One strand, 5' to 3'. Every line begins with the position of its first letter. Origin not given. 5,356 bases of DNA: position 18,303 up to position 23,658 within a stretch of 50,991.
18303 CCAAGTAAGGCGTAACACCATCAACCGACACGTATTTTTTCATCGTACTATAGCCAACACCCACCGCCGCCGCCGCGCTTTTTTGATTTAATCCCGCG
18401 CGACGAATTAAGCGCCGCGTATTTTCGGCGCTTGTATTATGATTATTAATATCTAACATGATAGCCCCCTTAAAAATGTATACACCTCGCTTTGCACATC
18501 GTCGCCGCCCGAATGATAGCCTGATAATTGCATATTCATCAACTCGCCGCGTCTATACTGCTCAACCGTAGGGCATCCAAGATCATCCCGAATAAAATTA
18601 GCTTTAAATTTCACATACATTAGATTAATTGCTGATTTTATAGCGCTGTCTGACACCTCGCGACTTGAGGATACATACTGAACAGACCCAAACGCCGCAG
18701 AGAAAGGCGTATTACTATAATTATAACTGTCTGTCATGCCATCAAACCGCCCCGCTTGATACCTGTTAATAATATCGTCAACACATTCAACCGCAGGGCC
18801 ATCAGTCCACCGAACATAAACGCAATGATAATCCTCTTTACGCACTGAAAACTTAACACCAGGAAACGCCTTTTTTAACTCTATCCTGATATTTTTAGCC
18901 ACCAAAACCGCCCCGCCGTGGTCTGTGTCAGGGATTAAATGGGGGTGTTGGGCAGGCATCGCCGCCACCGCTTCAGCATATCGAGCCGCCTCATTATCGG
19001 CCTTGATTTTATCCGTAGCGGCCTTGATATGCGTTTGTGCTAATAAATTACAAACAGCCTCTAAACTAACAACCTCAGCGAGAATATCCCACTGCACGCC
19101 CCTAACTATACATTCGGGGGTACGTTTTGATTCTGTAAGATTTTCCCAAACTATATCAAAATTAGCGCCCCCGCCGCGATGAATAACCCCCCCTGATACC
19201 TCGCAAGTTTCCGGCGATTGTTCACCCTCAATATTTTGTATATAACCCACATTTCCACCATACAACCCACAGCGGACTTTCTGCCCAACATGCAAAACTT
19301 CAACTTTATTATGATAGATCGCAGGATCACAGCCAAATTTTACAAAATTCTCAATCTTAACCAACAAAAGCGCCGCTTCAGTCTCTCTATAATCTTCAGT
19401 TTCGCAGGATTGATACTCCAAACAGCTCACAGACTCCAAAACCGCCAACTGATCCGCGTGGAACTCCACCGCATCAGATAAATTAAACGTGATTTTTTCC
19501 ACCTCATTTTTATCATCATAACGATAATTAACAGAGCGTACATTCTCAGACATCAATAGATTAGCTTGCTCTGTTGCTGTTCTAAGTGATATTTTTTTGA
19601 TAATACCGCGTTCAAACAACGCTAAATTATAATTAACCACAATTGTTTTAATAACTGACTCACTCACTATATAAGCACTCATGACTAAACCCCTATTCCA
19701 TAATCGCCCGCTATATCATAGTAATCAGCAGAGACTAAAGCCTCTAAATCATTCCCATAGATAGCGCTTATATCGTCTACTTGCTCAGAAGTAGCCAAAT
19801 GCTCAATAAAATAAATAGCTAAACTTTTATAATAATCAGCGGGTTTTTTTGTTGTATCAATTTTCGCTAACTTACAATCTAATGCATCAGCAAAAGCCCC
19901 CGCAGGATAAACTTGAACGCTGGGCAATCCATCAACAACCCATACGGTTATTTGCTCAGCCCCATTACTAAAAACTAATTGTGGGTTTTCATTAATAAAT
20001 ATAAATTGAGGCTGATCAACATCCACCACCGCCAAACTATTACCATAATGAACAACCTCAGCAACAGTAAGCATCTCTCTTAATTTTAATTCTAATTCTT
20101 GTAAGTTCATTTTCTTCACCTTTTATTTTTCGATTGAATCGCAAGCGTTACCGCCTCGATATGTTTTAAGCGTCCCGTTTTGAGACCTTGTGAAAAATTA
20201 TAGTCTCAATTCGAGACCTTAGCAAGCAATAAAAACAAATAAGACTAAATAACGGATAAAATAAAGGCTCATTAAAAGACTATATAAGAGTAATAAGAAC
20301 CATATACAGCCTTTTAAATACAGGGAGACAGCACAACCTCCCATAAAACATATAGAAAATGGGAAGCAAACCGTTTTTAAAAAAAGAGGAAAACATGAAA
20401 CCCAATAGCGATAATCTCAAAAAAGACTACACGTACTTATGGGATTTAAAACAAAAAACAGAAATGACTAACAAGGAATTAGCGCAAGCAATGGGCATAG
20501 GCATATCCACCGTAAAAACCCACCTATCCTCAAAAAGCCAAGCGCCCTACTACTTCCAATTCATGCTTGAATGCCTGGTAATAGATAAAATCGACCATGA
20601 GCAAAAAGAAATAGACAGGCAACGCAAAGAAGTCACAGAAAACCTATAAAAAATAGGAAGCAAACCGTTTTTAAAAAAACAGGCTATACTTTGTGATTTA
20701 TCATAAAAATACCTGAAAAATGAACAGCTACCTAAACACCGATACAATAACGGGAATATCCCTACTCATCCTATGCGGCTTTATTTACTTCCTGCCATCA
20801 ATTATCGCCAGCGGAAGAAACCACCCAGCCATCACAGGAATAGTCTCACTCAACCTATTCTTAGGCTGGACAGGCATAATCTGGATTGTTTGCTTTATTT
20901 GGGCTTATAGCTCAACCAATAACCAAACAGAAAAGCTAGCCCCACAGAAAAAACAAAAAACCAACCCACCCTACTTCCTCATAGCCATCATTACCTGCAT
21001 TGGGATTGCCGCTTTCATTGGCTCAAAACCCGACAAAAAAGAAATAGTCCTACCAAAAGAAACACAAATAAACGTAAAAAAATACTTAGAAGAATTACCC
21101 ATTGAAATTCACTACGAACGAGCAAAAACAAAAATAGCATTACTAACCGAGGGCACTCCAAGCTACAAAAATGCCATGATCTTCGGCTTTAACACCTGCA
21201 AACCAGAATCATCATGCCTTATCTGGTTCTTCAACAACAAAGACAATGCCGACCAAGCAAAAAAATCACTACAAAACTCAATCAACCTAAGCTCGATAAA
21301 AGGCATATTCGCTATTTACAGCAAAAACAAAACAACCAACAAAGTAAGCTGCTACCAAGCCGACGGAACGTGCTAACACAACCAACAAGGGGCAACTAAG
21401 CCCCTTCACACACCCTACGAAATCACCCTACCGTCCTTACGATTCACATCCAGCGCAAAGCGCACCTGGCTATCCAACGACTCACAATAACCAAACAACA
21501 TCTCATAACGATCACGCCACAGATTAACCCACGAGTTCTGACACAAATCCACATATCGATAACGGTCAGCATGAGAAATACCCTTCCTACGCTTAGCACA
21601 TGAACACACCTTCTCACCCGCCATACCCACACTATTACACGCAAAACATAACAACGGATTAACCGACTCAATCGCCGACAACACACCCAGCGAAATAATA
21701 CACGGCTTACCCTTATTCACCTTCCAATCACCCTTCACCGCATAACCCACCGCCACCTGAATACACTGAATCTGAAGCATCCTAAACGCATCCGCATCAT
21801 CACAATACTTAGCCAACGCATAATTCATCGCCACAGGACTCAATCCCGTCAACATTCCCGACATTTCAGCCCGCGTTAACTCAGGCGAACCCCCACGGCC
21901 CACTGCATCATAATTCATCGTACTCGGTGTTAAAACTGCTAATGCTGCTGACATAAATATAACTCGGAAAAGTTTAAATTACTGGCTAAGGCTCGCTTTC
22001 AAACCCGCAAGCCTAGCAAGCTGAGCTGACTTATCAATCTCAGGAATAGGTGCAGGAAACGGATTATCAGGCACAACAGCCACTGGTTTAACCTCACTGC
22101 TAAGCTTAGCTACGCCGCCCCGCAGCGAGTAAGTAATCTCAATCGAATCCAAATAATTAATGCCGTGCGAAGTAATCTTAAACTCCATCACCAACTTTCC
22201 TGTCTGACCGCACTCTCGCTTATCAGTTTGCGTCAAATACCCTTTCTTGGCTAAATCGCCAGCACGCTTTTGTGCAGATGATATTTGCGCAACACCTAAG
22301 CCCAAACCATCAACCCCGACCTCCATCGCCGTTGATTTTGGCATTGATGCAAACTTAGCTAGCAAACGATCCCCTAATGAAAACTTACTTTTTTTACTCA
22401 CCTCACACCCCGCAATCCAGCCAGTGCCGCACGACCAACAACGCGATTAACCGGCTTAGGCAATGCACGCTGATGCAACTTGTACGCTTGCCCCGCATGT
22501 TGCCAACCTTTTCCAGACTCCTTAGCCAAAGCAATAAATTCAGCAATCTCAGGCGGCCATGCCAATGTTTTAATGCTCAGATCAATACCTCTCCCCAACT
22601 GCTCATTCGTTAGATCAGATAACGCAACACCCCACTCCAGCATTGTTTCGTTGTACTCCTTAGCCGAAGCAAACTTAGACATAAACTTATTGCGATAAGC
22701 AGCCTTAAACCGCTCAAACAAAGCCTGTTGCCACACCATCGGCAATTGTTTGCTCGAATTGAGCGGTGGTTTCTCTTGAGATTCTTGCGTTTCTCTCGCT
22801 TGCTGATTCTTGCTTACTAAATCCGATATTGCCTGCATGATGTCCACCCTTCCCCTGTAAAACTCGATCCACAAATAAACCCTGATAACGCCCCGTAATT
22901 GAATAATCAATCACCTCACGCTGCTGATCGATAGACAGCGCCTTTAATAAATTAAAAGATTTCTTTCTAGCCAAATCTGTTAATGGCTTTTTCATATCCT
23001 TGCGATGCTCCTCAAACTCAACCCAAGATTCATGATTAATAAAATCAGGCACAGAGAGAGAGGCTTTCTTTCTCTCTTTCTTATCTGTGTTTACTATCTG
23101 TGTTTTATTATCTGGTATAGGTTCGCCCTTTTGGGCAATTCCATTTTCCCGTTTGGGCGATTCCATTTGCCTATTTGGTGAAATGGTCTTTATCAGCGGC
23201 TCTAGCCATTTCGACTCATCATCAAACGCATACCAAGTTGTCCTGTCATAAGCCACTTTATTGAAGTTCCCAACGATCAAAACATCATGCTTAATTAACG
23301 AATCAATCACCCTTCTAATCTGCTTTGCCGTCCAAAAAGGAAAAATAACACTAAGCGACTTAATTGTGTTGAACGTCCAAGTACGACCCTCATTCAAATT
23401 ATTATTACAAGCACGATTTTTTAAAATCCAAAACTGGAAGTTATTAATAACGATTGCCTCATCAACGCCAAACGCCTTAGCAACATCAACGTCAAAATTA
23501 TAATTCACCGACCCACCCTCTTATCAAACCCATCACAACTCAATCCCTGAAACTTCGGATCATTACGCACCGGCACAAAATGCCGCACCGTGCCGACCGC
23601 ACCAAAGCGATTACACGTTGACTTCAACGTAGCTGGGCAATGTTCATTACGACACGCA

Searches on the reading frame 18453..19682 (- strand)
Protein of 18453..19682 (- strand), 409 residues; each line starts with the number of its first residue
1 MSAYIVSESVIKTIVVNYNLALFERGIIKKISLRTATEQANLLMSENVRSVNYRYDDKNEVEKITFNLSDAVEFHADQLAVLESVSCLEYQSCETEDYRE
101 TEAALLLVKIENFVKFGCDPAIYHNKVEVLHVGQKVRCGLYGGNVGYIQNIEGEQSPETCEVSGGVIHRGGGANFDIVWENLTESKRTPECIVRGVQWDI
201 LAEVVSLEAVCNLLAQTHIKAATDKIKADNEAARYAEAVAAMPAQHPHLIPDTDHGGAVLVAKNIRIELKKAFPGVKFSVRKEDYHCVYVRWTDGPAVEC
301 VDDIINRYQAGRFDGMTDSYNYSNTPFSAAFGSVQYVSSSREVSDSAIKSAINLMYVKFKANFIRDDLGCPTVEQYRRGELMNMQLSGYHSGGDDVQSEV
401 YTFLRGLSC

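Call 8: search_protein_families(library=pfam, proteins=[window:18453-19682:-], max_evalue=0.01)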
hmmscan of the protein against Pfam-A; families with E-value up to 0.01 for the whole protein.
window:18453-19682:- (409 aa): 2 families
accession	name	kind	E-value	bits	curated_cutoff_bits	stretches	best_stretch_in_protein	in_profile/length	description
PF18847.6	LPD29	-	1.5e-22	80.5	27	1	261-343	6-92/93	Large polyvalent protein associated domain 29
PF18850.6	LPD30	-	1.4e-20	74.1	27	1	131-239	5-113/120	Large polyvalent protein associated domain 30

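Call 79: search_protein_families(library=phrogs, proteins=[window:18453-19682:-], max_evalue=0.001)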
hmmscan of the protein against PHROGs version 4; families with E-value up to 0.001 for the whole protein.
window:18453-19682:- (409 aa): 1 family
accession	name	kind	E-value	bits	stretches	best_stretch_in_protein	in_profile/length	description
phrog_15549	-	unknown function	3.8e-20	73.4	1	262-329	16-83/172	-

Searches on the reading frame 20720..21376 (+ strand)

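Call 8: search_protein_families(library=pfam, proteins=[window:20720-21376:+], max_evalue=0.01)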
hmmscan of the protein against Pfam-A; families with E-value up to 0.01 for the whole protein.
window:20720-21376:+ (218 aa): 3 families
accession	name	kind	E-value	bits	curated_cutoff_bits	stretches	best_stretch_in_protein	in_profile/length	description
PF14373.11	Imm_superinfect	-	2.3e-16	59.8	27.9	1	22-62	1-41/42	Superinfection immunity protein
PF11742.13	DUF3302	-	0.001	19.6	32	1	16-69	17-71/77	Protein of unknown function (DUF3302)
PF04647.20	AgrB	-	0.0031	17.3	23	1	13-100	80-159/185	Accessory gene regulator B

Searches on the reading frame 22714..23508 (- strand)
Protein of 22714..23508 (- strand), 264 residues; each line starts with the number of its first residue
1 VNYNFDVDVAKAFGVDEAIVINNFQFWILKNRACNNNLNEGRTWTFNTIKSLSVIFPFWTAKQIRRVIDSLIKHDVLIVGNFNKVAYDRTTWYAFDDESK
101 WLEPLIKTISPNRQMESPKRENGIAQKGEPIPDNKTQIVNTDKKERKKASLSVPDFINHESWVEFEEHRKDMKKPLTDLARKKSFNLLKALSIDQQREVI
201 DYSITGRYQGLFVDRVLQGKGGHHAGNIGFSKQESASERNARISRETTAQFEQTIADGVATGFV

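Call 8: search_protein_families(library=pfam, proteins=[window:22714-23508:-], max_evalue=0.01)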
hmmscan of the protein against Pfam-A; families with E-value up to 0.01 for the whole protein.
window:22714-23508:- (264 aa): 0 families

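Call 79: search_protein_families(library=phrogs, proteins=[window:22714-23508:-], max_evalue=0.001)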
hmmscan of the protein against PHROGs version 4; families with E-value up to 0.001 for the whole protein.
window:22714-23508:- (264 aa): 5 families
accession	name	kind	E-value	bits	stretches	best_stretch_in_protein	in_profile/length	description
phrog_11233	-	DNA, RNA and nucleotide metabolism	3.8e-32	112.9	1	3-187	4-183/297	replication initiation protein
phrog_678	-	DNA, RNA and nucleotide metabolism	1.1e-23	85.3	1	17-225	75-293/346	replication initiation O-like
phrog_6493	-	DNA, RNA and nucleotide metabolism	4.8e-20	73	1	9-148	18-152/261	DnaD-like helicase loader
phrog_18589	-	unknown function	1.5e-12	48.8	1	134-252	11-137/156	-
phrog_428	-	DNA, RNA and nucleotide metabolism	4.2e-07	30.5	1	25-147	116-220/455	replication initiation protein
